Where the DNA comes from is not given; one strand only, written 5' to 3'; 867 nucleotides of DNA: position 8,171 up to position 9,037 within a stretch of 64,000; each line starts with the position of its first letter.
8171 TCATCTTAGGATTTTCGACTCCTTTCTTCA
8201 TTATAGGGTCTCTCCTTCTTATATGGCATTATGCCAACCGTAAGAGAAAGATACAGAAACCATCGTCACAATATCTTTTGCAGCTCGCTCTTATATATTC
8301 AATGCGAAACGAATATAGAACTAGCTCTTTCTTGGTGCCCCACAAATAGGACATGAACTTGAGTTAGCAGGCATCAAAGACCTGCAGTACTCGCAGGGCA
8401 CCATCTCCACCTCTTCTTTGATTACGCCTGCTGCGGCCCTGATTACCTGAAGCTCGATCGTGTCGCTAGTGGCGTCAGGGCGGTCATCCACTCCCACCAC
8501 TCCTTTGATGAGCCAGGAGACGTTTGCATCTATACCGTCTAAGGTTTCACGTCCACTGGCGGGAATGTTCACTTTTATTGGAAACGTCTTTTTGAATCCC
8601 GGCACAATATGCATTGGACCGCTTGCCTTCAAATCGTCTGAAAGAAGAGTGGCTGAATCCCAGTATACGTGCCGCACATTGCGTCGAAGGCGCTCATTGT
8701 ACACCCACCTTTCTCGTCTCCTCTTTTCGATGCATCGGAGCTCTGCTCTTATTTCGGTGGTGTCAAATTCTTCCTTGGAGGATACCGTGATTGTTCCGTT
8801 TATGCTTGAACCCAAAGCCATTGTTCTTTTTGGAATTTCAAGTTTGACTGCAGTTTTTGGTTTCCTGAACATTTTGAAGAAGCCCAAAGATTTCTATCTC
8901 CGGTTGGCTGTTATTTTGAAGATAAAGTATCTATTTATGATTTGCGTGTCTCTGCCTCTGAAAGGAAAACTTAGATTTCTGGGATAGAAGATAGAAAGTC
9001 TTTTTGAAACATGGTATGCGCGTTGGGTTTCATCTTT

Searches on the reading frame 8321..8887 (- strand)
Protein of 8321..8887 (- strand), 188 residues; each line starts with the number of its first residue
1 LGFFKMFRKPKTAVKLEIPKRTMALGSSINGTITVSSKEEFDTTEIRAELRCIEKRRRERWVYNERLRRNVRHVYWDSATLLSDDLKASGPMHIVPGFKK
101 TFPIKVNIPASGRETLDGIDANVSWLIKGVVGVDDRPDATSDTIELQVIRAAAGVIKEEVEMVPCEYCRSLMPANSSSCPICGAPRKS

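Call 14: search_protein_families(library=pfam, proteins=[window:8321-8887:-], max_evalue=0.001)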
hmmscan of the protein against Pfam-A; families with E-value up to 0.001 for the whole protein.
window:8321-8887:- (188 aa): 1 family
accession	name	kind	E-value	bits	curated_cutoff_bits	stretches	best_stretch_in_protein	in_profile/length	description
PF00339.34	Arrestin_N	-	0.00043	20.7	24.9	1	14-149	3-142/148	Arrestin (or S-antigen), N-terminal domain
